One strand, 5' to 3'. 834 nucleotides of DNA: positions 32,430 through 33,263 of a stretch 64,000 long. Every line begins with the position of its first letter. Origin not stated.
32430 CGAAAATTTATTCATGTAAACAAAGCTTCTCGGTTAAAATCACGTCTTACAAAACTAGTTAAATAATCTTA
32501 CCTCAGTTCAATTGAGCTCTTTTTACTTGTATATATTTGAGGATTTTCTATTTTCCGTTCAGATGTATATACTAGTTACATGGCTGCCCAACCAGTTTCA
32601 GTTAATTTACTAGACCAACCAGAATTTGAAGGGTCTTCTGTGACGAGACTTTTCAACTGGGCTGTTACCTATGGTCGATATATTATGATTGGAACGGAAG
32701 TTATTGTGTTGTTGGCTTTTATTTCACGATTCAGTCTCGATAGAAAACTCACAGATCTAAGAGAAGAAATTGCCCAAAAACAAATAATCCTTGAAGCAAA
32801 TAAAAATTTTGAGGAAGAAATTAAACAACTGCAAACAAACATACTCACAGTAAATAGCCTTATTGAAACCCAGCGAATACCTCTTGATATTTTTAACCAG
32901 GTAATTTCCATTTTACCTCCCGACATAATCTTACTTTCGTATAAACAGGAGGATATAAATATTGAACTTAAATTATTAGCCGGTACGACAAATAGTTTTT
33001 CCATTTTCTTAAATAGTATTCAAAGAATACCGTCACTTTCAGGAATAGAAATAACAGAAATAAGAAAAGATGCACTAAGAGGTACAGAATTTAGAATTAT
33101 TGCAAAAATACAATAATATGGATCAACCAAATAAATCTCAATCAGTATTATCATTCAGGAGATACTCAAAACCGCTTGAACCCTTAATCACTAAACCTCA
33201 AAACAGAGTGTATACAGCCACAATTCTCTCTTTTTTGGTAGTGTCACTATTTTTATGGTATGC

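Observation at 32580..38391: Seven-gene co-directional surface operon pairing PilN/PilO-like genes with anchored proteins of no recognisable family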

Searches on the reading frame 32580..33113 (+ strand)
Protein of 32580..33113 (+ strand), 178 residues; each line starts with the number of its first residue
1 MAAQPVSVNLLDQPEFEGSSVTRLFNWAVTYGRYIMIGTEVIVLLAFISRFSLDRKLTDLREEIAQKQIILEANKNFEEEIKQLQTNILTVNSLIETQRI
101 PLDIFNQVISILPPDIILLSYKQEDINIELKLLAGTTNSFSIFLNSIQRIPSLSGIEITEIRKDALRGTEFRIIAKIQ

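Call 3: search_protein_families(library=pfam, proteins=[window:32580-33113:+], max_evalue=1)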
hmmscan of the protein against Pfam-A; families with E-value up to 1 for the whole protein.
window:32580-33113:+ (178 aa): 4 families
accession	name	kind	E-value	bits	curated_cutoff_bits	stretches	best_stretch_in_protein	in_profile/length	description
PF05137.18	PilN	-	0.00014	22.2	22.8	1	104-176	2-77/78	Fimbrial assembly protein (PilN)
PF07028.16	DUF1319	-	0.02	15.6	28.1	1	63-99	34-70/109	Protein of unknown function (DUF1319)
PF09267.15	Dict-STAT-coil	-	0.032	15.1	22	1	55-146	14-109/114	Dictyostelium STAT, coiled coil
PF07006.16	DUF1310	-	0.074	13.7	30.1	1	35-100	3-66/119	Protein of unknown function (DUF1310)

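Call 4: search_protein_families(library=ncbifam, proteins=[window:32580-33113:+], max_evalue=1)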
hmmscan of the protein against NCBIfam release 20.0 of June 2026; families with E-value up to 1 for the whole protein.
window:32580-33113:+ (178 aa): 1 family
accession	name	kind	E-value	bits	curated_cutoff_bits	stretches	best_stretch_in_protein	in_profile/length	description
NF005715.0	PRK07530.1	equivalog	0.085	12.2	420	1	53-141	51-135/292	3-hydroxybutyryl-CoA dehydrogenase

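Call 27: find_related_loci(query=A1, collection=genome_contigs, flank=10000)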
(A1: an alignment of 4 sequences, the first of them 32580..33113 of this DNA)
Query A1 (178 aa) in genome_contigs; peptide patterns used: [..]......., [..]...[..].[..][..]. (x = any residue, [..] = any of these).
62 stretches matched a pattern; 27 encode a relative of the query (tblastn E <= 1e-3); 27 distinct loci.
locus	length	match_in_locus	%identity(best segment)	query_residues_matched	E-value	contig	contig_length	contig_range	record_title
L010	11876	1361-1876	53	2-173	2e-53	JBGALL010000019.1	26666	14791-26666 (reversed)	MAG: Candidatus Woesebacteria bacterium isolate MAG_MBR_H10.109 MBRH10-109_opera_contig_6329, whole genome shotgun seque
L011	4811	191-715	47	1-176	6e-53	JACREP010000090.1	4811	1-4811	MAG: Candidatus Gottesmanbacteria bacterium isolate NC_groundwater_1702_Pr3_B-0.1um_50_12 SR-2_scaffold_141_2712921, who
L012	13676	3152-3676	48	1-176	7e-53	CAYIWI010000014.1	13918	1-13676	MAG TPA_asm: uncultured Gammaproteobacteria bacterium isolate ERP119705_co3_560 genome assembly, contig: NODE_5205_lengt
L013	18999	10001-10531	47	1-177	2e-51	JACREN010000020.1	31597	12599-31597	MAG: Candidatus Gottesmanbacteria bacterium isolate NC_groundwater_1700_Pr3_B-0.1um_46_16 SR-2_scaffold_141_850977, whol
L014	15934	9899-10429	46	1-177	7e-51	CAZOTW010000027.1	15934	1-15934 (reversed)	MAG TPA_asm: uncultured Gammaproteobacteria bacterium isolate SRP080215_co1_129 genome assembly, contig: NODE_2826_lengt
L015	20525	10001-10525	49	1-175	1e-50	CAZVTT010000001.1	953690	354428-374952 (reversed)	MAG TPA_asm: uncultured Gammaproteobacteria bacterium isolate SRP292972_co1_32 genome assembly, contig: NODE_3_length_95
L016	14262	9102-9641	46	1-178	2e-48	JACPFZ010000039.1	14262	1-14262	MAG: Candidatus Gottesmanbacteria bacterium isolate NC_groundwater_374_Ag_B-0.1um_46_9 GD18-4_B1_scaffold_1099670, whole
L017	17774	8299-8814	47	1-172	5e-48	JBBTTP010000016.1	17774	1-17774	MAG: Patescibacteria group bacterium isolate H52-bin037_1 H52_bin037_1_000000000016, whole genome shotgun sequence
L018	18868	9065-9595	46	1-177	2e-47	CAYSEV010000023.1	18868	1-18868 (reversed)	MAG TPA_asm: uncultured Gammaproteobacteria bacterium isolate SRP342105_co1_249 genome assembly, contig: NODE_3903_lengt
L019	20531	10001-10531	45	1-177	5e-46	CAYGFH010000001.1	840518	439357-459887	MAG TPA_asm: uncultured Gammaproteobacteria bacterium isolate ERP113451_co1_294 genome assembly, contig: NODE_1_length_8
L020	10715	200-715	45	6-177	1e-45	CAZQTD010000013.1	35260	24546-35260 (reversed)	MAG TPA_asm: uncultured Gammaproteobacteria bacterium isolate binchicken_co58_20 genome assembly, contig: NODE_938_lengt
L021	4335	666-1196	44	1-177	9e-46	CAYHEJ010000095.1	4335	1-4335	MAG TPA_asm: uncultured Gammaproteobacteria bacterium isolate ERP119705_co10_156 genome assembly, contig: NODE_15584_len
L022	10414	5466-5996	43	1-177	3e-45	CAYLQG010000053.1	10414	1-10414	MAG TPA_asm: uncultured Gammaproteobacteria bacterium isolate binchicken_co54_478 genome assembly, contig: NODE_11606_le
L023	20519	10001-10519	47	3-175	8e-45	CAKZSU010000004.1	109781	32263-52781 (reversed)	MAG: uncultured Patescibacteria group bacterium isolate N1_Bin_METABAT__44_1 genome assembly, contig: c_000003140562, wh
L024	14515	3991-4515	42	1-175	1e-44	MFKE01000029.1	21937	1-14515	MAG: Candidatus Gottesmanbacteria bacterium RIFOXYB1_FULL_47_11 rifoxyb1_full_scaffold_888, whole genome shotgun sequenc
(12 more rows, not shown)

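Call 34: search_solved_structures(query=A4, max_evalue=1)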
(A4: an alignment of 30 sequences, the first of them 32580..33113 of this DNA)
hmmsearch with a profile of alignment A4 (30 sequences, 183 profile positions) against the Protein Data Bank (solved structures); distinct sequences matched with E-value up to 1: 6.
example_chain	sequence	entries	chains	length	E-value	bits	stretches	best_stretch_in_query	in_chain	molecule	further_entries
3jc8_Na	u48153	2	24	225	0.0013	21.7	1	61-147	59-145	PilN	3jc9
8q5h_5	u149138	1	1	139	0.021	17.8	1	56-163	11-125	Kinetochore protein Spc25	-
5xau_C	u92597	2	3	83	0.037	17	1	53-93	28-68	Laminin subunit gamma-1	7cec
5vji_A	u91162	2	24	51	0.061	16.3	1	58-91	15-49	Circadian locomoter output cycles protein kaput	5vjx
2z4t_A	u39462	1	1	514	0.085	15.8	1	101-162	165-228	Beta-galactoside alpha-2,6-sialyltransferase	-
5mc9_C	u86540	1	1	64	0.13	15.2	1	53-94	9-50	Laminin subunit gamma-1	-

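Call 80: search_protein_families(library=pfam, alignment_id=A4, max_evalue=0.01)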
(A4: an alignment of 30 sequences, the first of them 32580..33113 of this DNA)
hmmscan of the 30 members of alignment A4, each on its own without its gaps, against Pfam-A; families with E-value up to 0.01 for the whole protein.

A. member 1, window:32580-33113:+ (178 aa): 1 family
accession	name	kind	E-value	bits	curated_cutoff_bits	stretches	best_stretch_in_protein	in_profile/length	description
PF05137.18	PilN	-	0.00014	22.2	22.8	1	104-176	2-77/78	Fimbrial assembly protein (PilN)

B. families by the number of members that match (of 30 scanned): 5 families
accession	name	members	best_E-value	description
PF05137.18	PilN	29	1.8e-12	Fimbrial assembly protein (PilN)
PF01358.24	PARP_regulatory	1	0.0015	Poly A polymerase regulatory subunit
PF02895.20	H-kinase_dim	1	0.0047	Signal transducing histidine kinase, homodimeric domain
PF10858.15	DUF2659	1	0.0063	Protein of unknown function (DUF2659)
PF18644.7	Phage_int_SAM_6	1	0.009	Phage integrase SAM-like domain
